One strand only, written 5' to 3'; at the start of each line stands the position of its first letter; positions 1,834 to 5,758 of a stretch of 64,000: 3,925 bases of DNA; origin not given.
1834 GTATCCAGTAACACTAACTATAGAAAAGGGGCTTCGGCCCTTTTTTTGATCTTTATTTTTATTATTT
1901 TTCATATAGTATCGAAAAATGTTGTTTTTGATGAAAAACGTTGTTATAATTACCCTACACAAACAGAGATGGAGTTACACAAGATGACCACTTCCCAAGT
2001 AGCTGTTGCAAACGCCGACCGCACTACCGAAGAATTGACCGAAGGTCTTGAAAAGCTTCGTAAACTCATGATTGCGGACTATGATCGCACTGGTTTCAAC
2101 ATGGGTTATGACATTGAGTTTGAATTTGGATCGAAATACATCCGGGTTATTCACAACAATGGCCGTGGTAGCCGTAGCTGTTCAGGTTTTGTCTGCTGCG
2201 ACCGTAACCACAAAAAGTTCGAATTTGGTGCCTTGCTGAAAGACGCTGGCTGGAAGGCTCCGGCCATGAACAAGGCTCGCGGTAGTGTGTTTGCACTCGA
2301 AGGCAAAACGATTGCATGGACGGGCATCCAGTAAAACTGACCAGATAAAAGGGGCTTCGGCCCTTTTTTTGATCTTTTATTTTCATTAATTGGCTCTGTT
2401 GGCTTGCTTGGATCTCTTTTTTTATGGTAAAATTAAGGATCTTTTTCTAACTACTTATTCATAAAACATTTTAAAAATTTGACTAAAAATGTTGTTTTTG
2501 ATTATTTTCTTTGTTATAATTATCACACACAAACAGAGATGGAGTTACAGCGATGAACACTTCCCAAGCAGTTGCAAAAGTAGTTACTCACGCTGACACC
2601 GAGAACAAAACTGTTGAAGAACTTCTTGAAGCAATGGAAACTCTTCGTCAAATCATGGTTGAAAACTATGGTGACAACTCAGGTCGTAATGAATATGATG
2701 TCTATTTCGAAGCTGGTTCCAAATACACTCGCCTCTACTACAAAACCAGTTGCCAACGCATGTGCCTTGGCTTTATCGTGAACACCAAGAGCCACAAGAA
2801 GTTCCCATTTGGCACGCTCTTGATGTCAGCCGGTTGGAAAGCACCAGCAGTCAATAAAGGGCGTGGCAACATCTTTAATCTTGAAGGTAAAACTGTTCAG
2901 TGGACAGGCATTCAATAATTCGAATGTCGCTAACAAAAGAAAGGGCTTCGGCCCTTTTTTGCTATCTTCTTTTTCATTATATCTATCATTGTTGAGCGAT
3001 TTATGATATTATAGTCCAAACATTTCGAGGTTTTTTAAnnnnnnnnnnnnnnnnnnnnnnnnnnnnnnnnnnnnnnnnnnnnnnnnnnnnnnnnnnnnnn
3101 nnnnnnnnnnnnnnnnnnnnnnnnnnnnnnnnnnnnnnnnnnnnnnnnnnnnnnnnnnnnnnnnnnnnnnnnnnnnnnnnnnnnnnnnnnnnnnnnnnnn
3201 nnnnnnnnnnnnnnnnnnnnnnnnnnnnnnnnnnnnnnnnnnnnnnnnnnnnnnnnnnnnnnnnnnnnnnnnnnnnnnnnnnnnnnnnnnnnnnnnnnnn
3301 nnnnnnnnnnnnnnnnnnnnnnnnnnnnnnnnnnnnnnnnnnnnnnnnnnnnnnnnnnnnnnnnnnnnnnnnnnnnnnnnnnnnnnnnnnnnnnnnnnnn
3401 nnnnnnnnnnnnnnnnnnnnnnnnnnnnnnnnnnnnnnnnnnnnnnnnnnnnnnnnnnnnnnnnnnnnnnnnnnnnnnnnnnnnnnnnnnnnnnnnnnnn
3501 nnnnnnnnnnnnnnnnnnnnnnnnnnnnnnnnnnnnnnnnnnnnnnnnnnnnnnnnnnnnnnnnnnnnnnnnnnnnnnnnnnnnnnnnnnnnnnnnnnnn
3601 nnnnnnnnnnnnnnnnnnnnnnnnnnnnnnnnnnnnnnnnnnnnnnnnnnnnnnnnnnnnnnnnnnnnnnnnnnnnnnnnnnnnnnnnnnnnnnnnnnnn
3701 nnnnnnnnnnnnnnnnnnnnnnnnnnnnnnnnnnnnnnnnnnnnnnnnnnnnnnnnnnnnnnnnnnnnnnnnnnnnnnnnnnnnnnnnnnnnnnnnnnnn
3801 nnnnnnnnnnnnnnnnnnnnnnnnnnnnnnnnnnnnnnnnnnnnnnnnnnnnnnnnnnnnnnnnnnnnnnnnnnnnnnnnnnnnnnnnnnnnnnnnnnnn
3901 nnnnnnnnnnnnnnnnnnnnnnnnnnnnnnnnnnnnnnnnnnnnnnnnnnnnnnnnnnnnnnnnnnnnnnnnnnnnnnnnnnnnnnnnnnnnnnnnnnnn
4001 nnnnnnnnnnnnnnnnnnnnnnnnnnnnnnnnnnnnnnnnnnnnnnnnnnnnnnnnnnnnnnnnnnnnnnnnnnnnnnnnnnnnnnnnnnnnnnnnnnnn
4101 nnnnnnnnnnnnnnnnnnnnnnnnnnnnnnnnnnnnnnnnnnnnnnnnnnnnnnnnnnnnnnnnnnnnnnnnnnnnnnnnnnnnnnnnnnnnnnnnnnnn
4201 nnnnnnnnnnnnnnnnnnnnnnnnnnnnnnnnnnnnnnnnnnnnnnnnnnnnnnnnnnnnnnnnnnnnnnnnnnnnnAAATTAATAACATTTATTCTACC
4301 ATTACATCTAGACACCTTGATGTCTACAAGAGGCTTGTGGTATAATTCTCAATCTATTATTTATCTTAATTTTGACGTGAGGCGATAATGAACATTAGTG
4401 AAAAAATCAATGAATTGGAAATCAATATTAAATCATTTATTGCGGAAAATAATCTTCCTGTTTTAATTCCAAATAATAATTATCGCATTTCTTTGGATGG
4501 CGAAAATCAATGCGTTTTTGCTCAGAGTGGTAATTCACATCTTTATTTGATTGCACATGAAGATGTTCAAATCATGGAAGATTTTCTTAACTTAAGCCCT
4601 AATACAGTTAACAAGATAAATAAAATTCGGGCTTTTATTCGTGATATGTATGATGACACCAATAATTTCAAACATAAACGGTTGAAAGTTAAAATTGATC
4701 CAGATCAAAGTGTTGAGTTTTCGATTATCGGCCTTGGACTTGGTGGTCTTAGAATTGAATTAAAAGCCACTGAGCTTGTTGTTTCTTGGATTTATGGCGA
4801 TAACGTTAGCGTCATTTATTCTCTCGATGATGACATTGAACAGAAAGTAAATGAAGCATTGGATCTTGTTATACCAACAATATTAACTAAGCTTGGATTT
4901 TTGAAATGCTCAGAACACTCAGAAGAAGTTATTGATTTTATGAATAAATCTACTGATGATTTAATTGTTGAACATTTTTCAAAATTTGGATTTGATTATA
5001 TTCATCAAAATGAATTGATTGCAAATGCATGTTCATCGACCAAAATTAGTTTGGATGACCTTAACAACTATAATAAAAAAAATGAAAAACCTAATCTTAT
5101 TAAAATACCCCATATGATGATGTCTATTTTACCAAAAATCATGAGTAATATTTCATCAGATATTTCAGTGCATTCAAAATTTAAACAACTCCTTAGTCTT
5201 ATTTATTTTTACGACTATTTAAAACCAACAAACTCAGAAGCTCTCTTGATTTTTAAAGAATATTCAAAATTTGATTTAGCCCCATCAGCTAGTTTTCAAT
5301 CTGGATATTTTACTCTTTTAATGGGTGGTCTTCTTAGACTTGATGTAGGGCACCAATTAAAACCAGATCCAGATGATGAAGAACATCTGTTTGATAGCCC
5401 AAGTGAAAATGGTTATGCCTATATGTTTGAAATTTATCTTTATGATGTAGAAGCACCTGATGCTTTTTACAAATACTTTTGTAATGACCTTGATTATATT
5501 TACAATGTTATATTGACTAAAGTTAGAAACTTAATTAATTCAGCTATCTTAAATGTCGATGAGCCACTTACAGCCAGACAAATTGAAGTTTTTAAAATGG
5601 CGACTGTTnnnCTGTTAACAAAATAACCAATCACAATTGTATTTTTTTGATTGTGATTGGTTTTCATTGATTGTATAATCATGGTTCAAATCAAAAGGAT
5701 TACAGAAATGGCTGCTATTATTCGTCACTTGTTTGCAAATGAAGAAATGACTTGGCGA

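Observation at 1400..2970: Tandem triplication of a complete promoter-leader-gene-terminator cassette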

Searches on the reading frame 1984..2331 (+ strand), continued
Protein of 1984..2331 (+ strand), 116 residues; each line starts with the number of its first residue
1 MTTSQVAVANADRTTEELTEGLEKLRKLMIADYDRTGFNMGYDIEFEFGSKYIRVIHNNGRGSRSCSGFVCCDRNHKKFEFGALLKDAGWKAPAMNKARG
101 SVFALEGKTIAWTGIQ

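Call 65: find_encoding_contigs(protein=P0017, flank=4000, max_places=3)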
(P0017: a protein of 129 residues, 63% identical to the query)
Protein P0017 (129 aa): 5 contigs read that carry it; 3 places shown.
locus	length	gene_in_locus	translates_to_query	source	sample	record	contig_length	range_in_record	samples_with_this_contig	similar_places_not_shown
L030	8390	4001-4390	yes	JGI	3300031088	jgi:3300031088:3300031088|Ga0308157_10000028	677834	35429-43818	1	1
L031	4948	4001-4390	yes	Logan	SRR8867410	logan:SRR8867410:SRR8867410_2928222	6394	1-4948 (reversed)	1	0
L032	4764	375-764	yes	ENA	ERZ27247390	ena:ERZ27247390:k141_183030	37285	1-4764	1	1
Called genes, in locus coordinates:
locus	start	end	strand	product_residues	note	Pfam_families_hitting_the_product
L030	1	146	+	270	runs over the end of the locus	-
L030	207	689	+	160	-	PF02464:CinA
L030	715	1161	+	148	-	PF13671:AAA_33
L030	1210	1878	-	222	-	-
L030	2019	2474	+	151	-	PF26820:Phage_T4_Y00F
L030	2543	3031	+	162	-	-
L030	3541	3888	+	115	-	PF24835:DUF7717 (weak)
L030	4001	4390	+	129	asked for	-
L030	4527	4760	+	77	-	-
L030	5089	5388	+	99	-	-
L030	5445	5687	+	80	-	-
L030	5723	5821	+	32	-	-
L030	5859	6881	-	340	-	-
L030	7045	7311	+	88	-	-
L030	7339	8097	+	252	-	-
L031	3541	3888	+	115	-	PF24835:DUF7717 (weak)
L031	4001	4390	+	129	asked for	-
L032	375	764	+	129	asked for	-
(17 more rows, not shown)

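Call 66: find_encoding_contigs(protein=P0018, flank=4000, max_places=3)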
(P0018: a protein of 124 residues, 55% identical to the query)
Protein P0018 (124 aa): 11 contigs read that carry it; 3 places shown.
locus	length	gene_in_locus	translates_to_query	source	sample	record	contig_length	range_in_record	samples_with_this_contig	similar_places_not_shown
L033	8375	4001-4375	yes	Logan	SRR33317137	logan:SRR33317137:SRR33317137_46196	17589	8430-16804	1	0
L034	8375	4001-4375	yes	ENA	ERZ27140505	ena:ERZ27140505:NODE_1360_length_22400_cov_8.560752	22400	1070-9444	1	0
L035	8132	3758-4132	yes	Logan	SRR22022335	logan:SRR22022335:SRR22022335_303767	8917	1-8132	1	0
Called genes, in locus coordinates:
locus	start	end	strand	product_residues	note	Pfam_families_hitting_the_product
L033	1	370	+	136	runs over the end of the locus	-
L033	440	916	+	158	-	-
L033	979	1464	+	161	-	-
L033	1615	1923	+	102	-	-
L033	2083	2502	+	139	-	-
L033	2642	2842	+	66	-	-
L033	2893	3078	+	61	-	-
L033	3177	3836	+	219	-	-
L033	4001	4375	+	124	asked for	PF24835:DUF7717 (weak)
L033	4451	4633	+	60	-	-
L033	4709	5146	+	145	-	-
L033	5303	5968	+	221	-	-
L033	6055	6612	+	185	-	-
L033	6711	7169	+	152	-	-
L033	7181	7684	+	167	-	-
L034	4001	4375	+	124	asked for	PF24835:DUF7717 (weak)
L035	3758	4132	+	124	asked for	PF24835:DUF7717 (weak)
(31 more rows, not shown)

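Call 67: find_encoding_contigs(protein=P0014, flank=4000, max_places=3)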
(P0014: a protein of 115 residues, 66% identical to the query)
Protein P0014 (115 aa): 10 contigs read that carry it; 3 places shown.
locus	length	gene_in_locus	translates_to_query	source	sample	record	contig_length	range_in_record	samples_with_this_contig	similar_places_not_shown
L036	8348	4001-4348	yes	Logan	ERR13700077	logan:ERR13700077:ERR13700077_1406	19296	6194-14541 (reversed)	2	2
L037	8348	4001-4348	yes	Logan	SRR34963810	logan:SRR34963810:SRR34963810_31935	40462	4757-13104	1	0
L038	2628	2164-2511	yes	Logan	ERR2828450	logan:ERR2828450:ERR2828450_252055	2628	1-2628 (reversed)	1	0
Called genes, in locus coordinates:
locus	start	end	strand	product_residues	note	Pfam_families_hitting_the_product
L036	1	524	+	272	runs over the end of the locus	-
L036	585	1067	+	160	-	PF02464:CinA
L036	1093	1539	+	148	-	PF13671:AAA_33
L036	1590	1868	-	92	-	-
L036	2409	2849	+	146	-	PF26820:Phage_T4_Y00F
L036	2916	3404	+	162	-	-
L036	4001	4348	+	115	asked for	PF24835:DUF7717 (weak)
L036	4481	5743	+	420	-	-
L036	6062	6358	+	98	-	-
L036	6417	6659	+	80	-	-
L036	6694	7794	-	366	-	-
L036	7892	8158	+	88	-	-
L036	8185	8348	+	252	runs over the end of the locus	-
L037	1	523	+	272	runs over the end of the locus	-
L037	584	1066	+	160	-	PF02464:CinA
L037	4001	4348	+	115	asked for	PF24835:DUF7717 (weak)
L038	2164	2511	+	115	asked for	PF24835:DUF7717 (weak)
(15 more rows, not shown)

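Call 68: find_encoding_contigs(protein=P0010, flank=4000, max_places=3)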
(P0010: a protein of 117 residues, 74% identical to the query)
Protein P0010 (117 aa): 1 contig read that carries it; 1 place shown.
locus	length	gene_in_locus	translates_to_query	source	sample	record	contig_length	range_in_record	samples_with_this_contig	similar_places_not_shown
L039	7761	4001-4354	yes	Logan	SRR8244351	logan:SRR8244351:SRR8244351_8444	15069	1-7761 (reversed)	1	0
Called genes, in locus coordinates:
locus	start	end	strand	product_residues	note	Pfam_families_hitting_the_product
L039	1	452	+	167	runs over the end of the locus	-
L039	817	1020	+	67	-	-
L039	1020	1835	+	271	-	-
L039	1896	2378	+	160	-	PF02464:CinA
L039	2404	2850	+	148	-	PF13671:AAA_33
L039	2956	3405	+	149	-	PF26820:Phage_T4_Y00F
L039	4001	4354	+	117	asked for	-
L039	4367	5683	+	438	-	-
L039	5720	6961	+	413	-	-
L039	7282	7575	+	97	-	-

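Call 71: find_related_loci(query=A2, collection=genome_contigs, flank=5000)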
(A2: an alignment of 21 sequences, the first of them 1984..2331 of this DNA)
Query A2 (116 aa) in genome_contigs; peptide patterns used: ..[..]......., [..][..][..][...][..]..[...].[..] (x = any residue, [..] = any of these).
33 stretches matched a pattern, but none encodes a relative of the query by tblastn (E <= 1e-3).

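Call 72: find_related_loci(query=A2, collection=metagenome_contigs, flank=3000)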
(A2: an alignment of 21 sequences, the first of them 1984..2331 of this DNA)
Query A2 (116 aa) in metagenome_contigs; peptide patterns used: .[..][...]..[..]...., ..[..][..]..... (x = any residue, [..] = any of these).
165 stretches matched a pattern; 40 encode a relative of the query (tblastn E <= 1e-3); 40 distinct loci.
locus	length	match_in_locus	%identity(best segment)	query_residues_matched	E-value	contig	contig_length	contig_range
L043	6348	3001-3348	83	1-116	3e-65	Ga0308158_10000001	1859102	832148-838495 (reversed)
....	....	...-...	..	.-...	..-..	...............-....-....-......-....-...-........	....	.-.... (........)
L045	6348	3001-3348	62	1-116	3e-48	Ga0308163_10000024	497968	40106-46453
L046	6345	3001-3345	67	1-116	3e-47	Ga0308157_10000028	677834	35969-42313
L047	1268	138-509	55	1-116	3e-40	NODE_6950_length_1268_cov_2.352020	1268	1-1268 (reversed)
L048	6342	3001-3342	57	1-116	1e-36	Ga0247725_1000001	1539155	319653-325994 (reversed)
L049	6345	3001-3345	51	1-116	8e-34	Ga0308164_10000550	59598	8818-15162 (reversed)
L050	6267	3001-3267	41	19-114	3e-18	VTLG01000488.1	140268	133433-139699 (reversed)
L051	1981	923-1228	38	5-114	4e-18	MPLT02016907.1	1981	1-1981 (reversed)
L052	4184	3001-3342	32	12-114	3e-17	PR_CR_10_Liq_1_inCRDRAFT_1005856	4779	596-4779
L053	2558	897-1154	39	19-116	8e-17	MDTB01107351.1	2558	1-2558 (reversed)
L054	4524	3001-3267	38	19-114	7e-17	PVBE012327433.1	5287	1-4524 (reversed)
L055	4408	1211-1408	44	44-114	3e-16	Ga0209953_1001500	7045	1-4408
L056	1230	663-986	35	18-114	4e-16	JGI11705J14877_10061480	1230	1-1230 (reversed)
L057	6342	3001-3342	35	12-114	4e-16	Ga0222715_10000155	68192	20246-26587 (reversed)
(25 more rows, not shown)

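Call 91: search_protein_families(library=padloc, proteins=[window:1984-2331:+], max_evalue=0.01)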
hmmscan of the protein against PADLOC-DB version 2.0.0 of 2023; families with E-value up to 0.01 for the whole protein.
window:1984-2331:+ (116 aa): 0 families

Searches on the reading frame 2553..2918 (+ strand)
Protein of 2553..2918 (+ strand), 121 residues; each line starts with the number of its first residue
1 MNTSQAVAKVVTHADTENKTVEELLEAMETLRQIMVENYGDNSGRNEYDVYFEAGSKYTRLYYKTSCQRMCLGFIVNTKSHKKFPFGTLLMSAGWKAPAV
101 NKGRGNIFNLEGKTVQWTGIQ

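Call 5: search_protein_families(library=pfam, proteins=[window:2553-2915:+], max_evalue=1)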
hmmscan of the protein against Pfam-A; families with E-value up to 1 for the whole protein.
window:2553-2915:+ (121 aa): 3 families
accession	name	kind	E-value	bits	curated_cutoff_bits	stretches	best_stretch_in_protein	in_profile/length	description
PF24835.1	DUF7717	-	0.00088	19.9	27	1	10-100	4-89/117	Family of unknown function (DUF7717)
PF02317.23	Octopine_DH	-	0.065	13.7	30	1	3-59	43-101/150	NAD/NADP octopine/nopaline dehydrogenase, alpha-helical domain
PF20533.3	DUF6748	-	0.069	13.3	27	1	66-115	65-114/196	Domain of unknown function (DUF6748)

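Call 6: search_protein_families(library=phrogs, proteins=[window:2553-2915:+], max_evalue=1)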
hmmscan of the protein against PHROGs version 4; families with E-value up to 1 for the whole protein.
window:2553-2915:+ (121 aa): 4 families
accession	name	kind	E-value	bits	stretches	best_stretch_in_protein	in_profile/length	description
phrog_5014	-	unknown function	2.2e-06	28.9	1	20-120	3-106/110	-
phrog_818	-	unknown function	0.0097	17.4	1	7-99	5-97/127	-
phrog_3906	-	unknown function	0.089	13.1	1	5-45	19-59/270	-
phrog_22960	-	unknown function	0.14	12.9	1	10-68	17-75/131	-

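Call 58: search_protein_families(library=ncbifam, proteins=[window:2553-2915:+], max_evalue=0.1)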
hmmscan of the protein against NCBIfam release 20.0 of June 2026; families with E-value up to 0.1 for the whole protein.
window:2553-2915:+ (121 aa): 2 families
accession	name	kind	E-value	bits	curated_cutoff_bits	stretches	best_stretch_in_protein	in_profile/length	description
NF010828.0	PRK14232.1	equivalog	0.028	14.5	118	1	66-91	14-39/120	fluoride efflux transporter CrcB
NF052505.1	T3SS_eff_CT656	equivalog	0.031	14.9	60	1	12-53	26-67/97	CT656 family putative T3SS effector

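Call 69: find_encoding_contigs(protein=window:2553-2918:+, flank=1000, max_places=10)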
Protein window:2553-2918:+ (121 aa): 6 contigs read that carry it; 3 places shown.
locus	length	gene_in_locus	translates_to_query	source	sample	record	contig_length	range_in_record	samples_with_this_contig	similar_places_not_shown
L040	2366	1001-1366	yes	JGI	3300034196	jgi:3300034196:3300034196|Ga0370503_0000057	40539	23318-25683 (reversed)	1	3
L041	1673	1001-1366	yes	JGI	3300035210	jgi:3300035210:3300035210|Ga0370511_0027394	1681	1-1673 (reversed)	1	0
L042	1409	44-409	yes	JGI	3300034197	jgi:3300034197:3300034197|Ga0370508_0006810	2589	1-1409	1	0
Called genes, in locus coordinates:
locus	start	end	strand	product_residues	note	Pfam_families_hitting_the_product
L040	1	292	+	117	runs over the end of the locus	-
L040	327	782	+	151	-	-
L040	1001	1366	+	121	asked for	-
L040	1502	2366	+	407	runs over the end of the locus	-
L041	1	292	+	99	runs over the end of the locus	?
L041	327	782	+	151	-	-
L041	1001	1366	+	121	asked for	-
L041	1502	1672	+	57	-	?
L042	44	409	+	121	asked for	-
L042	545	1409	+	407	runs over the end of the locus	-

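Call 91: search_protein_families(library=padloc, proteins=[window:2553-2915:+], max_evalue=0.01)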
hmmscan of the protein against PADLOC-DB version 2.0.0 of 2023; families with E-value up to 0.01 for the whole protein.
window:2553-2915:+ (121 aa): 0 families

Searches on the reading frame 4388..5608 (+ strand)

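Call 23: search_protein_families(library=pfam, proteins=[window:4388-5608:+], max_evalue=0.01)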
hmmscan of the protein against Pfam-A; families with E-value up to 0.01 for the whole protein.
window:4388-5608:+ (407 aa): 0 families

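Call 58: search_protein_families(library=ncbifam, proteins=[window:4388-5608:+], max_evalue=0.1)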
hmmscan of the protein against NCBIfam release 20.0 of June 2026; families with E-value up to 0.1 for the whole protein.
window:4388-5608:+ (407 aa): 1 family
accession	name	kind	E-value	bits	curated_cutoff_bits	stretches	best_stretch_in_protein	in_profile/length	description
NF040562.1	PrimPol_Db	equivalog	0.065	12.5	200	0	332-373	110-153/335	CRISPR-associated primase-polymerase type B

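Call 59: search_protein_families(library=phrogs, proteins=[window:4388-5608:+], max_evalue=0.001)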
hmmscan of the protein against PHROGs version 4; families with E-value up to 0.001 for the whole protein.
window:4388-5608:+ (407 aa): 0 families

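Call 91: search_protein_families(library=padloc, proteins=[window:4388-5608:+], max_evalue=0.01)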
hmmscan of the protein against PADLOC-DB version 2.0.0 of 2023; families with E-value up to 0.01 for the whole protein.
window:4388-5608:+ (407 aa): 1 family
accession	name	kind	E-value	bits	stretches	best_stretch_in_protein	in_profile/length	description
PDLC04081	SIR2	-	0.0085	13.3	0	357-403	79-125/345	-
